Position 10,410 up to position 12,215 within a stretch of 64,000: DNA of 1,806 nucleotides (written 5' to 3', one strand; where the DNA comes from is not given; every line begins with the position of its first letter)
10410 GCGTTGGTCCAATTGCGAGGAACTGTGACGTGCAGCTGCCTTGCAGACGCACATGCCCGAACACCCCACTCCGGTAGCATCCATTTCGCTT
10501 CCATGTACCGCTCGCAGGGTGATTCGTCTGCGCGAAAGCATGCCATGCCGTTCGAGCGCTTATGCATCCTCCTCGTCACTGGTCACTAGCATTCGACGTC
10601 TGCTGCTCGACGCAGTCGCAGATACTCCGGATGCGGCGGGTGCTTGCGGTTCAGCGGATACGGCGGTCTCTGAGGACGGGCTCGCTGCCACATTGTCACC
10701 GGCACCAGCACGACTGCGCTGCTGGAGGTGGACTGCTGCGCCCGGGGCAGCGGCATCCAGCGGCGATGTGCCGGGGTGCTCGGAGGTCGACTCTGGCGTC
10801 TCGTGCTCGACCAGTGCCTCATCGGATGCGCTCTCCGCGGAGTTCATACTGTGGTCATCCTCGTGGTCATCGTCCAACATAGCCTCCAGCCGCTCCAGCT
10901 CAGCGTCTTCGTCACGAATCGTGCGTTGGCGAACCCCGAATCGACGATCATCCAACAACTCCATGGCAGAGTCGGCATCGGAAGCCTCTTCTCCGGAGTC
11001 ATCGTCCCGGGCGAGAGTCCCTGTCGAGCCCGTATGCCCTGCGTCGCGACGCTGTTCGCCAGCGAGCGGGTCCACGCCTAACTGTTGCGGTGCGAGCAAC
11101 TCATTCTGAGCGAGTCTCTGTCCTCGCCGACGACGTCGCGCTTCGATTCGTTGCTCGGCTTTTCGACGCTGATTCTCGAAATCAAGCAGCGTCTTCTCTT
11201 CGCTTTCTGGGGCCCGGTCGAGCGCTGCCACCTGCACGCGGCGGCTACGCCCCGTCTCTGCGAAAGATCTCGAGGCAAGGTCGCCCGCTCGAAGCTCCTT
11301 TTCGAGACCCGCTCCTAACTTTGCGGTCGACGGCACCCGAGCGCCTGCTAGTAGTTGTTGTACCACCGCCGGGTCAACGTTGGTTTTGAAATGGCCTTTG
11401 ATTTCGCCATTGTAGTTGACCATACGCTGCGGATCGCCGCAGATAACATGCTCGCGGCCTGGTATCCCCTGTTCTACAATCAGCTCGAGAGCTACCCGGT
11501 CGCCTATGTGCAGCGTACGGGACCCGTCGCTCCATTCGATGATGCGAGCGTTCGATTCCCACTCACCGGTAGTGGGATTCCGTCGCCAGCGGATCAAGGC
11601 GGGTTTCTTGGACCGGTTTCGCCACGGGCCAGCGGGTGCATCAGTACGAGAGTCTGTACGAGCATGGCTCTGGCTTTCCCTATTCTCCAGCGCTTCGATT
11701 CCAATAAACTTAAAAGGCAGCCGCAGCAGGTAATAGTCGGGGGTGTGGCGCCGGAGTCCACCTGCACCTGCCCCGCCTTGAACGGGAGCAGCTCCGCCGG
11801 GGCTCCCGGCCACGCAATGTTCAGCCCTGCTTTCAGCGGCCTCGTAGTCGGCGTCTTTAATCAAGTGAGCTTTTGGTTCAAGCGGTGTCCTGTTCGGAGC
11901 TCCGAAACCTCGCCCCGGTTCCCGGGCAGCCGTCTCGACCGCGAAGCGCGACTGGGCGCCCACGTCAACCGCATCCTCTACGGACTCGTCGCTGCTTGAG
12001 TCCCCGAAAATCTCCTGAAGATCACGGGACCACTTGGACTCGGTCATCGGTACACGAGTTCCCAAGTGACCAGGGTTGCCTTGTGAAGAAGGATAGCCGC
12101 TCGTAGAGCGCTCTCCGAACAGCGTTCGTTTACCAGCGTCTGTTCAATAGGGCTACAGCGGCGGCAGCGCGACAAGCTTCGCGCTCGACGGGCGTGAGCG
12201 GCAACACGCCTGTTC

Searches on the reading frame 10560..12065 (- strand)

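Call 29: search_protein_families(library=pfam, proteins=[window:10560-12065:-], max_evalue=0.001)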
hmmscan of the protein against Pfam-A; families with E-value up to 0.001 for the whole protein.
window:10560-12065:- (501 aa): 1 family
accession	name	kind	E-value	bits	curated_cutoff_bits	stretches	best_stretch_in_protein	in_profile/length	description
PF04004.18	Leo1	-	1.9e-13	51.1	27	1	113-191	2-83/165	Leo1-like protein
